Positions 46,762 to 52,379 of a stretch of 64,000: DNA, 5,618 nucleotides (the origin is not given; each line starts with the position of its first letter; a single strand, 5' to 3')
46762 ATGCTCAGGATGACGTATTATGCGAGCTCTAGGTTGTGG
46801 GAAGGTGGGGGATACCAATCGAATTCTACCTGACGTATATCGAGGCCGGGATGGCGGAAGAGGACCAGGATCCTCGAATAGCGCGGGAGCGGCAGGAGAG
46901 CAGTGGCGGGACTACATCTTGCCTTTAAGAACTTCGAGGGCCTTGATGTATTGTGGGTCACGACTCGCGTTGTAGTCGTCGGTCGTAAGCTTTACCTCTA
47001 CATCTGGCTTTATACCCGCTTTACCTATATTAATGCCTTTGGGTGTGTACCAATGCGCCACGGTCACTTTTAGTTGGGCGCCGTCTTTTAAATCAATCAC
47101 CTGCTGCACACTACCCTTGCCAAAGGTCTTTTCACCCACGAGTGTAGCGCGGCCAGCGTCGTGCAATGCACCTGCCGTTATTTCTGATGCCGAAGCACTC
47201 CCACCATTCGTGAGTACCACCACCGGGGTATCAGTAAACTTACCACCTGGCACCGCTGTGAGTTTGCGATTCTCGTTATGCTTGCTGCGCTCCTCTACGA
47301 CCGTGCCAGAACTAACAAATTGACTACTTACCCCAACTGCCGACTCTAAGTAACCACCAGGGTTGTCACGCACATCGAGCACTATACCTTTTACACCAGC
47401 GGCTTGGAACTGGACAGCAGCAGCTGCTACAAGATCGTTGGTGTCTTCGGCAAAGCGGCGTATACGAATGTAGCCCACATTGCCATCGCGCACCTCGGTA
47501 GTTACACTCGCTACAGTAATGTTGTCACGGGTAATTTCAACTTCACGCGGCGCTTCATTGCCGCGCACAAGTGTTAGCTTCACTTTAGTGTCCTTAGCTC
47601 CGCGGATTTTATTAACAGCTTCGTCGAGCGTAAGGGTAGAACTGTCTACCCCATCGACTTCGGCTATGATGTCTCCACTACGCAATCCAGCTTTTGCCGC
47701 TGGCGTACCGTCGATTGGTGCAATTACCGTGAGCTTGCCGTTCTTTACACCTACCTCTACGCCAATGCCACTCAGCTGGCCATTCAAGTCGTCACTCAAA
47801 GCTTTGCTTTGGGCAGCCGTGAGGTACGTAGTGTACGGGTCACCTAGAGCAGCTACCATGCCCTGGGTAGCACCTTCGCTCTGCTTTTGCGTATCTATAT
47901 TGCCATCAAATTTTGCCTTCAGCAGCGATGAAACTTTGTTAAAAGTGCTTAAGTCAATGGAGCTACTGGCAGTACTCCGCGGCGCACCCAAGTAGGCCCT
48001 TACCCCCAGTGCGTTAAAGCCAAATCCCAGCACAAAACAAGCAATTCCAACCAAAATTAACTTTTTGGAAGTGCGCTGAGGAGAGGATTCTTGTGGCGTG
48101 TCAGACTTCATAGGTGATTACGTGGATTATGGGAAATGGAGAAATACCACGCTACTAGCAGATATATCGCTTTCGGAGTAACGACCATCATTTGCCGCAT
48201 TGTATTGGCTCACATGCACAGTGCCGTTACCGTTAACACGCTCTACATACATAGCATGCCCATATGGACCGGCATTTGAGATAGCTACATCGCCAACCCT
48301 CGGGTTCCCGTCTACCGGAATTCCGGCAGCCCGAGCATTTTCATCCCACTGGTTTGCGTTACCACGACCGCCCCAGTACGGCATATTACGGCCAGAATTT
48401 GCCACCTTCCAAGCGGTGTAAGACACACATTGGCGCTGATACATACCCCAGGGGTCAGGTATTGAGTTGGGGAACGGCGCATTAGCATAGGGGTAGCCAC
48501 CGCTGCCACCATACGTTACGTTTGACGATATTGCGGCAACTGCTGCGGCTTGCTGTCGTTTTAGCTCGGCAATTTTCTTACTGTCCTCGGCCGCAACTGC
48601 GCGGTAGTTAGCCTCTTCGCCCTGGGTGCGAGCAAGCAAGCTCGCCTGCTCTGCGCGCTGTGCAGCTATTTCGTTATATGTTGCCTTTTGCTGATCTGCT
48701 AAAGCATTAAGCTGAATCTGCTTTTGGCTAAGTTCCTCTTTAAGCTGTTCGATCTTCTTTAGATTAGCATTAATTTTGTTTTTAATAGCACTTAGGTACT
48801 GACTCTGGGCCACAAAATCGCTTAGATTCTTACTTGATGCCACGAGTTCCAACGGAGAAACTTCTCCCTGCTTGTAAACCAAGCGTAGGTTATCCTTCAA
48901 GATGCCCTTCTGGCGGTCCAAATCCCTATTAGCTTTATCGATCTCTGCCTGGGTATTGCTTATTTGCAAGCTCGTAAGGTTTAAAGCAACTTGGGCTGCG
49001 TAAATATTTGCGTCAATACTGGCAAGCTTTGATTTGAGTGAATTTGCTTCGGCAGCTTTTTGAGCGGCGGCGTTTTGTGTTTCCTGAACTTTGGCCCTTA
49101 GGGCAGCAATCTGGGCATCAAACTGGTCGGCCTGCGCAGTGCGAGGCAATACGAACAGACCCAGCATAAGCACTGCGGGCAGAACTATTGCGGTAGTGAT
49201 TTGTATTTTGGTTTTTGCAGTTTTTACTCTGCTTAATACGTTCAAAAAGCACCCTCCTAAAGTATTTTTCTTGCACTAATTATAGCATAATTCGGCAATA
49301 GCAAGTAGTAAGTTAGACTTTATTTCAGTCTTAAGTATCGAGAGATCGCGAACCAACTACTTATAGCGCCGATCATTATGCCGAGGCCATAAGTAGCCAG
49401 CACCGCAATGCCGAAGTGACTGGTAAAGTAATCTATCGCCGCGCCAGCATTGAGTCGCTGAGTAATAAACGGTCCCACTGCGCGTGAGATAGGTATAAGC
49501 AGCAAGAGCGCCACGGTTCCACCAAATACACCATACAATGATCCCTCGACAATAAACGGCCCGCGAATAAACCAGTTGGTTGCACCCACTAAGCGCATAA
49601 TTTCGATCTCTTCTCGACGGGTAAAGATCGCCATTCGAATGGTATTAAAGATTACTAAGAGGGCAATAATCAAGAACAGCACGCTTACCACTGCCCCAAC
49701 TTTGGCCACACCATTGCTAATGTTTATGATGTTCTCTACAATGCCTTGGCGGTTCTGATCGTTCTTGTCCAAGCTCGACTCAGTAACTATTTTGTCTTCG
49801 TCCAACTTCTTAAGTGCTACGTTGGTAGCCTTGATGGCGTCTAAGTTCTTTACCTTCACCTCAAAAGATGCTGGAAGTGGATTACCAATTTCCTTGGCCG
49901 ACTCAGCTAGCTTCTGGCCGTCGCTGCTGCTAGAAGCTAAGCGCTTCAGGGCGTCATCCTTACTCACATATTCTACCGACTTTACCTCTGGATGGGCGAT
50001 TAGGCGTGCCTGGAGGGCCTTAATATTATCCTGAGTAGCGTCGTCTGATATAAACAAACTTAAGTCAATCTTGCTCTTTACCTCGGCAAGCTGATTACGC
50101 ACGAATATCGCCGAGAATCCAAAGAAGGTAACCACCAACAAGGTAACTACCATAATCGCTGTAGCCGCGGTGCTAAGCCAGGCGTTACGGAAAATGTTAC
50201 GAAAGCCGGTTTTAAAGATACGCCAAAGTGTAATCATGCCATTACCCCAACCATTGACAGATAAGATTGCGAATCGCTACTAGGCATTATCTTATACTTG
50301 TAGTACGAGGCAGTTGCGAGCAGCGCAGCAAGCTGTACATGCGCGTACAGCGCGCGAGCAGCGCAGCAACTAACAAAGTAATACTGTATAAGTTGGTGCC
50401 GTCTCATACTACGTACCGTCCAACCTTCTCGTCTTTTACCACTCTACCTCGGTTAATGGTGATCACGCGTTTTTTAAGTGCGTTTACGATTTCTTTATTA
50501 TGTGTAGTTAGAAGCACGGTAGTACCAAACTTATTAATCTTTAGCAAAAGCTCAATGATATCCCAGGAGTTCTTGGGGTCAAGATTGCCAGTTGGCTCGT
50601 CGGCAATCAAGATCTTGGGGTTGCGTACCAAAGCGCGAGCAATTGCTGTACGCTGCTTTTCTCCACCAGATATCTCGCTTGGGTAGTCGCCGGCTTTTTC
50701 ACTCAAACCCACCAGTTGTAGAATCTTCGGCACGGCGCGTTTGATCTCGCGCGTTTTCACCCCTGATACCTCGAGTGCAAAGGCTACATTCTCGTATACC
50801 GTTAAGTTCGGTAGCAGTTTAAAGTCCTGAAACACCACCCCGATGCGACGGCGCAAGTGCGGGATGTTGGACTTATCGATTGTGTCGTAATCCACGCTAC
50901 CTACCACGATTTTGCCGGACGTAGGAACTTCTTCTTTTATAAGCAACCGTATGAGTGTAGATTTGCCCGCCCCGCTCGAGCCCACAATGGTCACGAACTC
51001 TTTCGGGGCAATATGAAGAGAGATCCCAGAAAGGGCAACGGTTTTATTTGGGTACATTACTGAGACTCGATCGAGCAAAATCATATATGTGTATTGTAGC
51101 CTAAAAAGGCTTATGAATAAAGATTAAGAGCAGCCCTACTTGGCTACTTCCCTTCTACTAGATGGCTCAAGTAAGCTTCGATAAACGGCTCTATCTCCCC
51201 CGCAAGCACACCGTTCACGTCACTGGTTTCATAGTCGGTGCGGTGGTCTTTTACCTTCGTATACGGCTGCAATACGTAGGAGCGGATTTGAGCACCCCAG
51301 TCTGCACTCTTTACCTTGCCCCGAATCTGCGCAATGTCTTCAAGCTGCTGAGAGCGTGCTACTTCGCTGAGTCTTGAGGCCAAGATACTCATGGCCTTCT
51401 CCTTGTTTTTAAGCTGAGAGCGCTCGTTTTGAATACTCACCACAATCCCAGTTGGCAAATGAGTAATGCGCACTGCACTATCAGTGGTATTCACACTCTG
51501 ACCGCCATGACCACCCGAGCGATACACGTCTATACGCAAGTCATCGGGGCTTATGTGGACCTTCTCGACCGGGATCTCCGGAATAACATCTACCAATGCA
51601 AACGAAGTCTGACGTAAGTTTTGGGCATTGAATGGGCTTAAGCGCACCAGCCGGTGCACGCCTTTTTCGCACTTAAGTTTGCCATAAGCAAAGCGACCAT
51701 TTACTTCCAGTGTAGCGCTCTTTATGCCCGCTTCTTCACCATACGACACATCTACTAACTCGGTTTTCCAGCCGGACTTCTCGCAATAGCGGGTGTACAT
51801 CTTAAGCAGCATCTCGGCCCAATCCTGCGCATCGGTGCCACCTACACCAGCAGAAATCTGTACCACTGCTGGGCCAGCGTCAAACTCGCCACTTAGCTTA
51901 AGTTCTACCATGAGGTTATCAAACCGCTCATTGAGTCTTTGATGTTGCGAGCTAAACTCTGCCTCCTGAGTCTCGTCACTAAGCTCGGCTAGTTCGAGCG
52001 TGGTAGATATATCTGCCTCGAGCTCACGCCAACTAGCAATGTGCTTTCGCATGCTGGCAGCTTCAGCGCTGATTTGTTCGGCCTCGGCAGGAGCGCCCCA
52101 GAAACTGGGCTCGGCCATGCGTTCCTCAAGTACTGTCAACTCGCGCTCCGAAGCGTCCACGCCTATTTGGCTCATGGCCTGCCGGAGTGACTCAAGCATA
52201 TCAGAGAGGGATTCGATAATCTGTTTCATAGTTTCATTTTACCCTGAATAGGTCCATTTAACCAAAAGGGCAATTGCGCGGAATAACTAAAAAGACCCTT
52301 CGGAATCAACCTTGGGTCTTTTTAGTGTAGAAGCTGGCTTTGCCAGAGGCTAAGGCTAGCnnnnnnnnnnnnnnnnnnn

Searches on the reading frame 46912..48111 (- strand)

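Call 19: search_protein_families(library=pfam, proteins=[window:46912-48111:-], max_evalue=0.001)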
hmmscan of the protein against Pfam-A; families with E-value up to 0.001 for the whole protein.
window:46912-48111:- (399 aa): 5 families
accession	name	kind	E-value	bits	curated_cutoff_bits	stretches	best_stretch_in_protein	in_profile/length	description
PF03572.23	Peptidase_S41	-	6.2e-53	179.2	24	1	211-373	1-165/165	Peptidase family S41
PF00595.29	PDZ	-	4.3e-12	46.7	23.2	1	111-181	9-80/81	PDZ domain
PF17820.7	PDZ_6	-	7.3e-12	45.3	27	1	129-183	2-54/54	PDZ domain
PF13180.12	PDZ_2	-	7.1e-10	39.5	27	1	115-186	2-72/80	PDZ domain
PF22694.1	CtpB_N-like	-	1.5e-08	35.4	27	1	49-98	33-82/85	Activating protease CtpB N-terminal domain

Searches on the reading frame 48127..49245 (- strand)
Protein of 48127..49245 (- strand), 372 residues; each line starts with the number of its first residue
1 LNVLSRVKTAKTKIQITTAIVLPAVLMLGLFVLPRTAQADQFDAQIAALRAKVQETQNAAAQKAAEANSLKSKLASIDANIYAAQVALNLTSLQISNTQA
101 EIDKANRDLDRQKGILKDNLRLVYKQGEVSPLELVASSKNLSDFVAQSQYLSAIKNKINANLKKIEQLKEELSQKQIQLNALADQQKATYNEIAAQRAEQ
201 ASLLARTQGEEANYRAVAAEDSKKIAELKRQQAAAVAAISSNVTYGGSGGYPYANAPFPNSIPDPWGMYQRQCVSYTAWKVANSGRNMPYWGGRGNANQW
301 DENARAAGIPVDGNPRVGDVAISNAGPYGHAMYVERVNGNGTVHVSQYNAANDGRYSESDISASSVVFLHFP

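Call 20: search_protein_families(library=pfam, proteins=[window:48127-49245:-], max_evalue=0.001)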
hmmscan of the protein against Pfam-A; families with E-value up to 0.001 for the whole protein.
window:48127-49245:- (372 aa): 2 families
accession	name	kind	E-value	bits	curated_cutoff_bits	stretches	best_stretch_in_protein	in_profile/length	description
PF05257.22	CHAP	-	2.7e-16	60.3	26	1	265-349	3-81/81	CHAP domain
PF24568.1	CC_PcsB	-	7.1e-06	26.2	27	1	102-175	1-75/75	Peptidoglycan hydrolase PcsB, coiled-coil domain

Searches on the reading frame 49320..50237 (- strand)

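Call 20: search_protein_families(library=pfam, proteins=[window:49320-50237:-], max_evalue=0.001)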
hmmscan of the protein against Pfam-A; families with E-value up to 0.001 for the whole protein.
window:49320-50237:- (305 aa): 2 families
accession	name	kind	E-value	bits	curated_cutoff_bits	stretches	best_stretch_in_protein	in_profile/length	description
PF18075.7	FtsX_ECD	-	1.5e-20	74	23.5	1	59-146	3-91/96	FtsX extracellular domain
PF02687.27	FtsX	-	1.3e-16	61.1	25.5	1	183-303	2-117/120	FtsX-like permease C-terminal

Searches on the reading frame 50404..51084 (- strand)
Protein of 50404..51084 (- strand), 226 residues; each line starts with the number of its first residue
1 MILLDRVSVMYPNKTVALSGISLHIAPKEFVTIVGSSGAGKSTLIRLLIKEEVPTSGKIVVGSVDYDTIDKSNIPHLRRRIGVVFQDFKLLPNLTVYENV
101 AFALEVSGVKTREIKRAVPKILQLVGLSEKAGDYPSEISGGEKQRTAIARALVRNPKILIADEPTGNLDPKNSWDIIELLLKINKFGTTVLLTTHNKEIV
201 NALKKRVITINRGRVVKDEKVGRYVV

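Call 20: search_protein_families(library=pfam, proteins=[window:50404-51084:-], max_evalue=0.001)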
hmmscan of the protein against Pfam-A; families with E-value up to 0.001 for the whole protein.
window:50404-51084:- (226 aa): 8 families
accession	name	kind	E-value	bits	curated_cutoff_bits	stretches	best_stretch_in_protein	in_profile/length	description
PF00005.33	ABC_tran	-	1.7e-36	126.3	25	1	18-165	1-136/137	ABC transporter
PF13304.12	AAA_21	-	3.7e-08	34.2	27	1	134-201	234-304/304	AAA domain, putative AbiEii toxin, Type IV TA system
PF00931.28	NB-ARC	-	3.2e-06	27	23.5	1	29-209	19-149/248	NB-ARC domain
PF02463.25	SMC_N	-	0.00011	22.1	40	0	125-206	124-208/220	RecF/RecN/SMC N terminal domain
PF13401.12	AAA_22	-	0.00014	22.6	27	1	28-110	5-64/130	AAA domain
PF03193.22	RsgA_GTPase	-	0.0003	21.1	30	1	27-54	106-132/174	RsgA GTPase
PF13555.12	AAA_29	-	0.00068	19.8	27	0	22-45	16-39/61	P-loop containing region of AAA domain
PF20720.3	nSTAND3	-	0.00072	19.7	27.2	0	28-54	17-43/155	Novel STAND NTPase 3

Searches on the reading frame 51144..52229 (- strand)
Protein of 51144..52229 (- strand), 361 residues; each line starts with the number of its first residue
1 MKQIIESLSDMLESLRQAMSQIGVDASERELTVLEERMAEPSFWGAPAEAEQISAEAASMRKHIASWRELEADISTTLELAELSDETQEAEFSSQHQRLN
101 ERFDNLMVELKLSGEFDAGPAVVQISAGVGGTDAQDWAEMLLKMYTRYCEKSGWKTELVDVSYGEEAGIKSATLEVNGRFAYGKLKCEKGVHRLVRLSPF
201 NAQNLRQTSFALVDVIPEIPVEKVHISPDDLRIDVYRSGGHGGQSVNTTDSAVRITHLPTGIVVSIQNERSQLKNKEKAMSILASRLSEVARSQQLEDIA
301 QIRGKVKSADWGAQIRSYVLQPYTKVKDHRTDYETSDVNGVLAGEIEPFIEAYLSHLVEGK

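Call 20: search_protein_families(library=pfam, proteins=[window:51144-52229:-], max_evalue=0.001)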
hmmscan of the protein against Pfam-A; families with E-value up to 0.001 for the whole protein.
window:51144-52229:- (361 aa): 2 families
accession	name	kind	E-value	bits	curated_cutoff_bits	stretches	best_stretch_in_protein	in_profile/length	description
PF03462.23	PCRF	-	1.5e-50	172.1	24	1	28-213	2-194/194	PCRF domain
PF00472.26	RF-1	-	1.7e-39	134.8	35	1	223-330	4-116/116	RF-1 domain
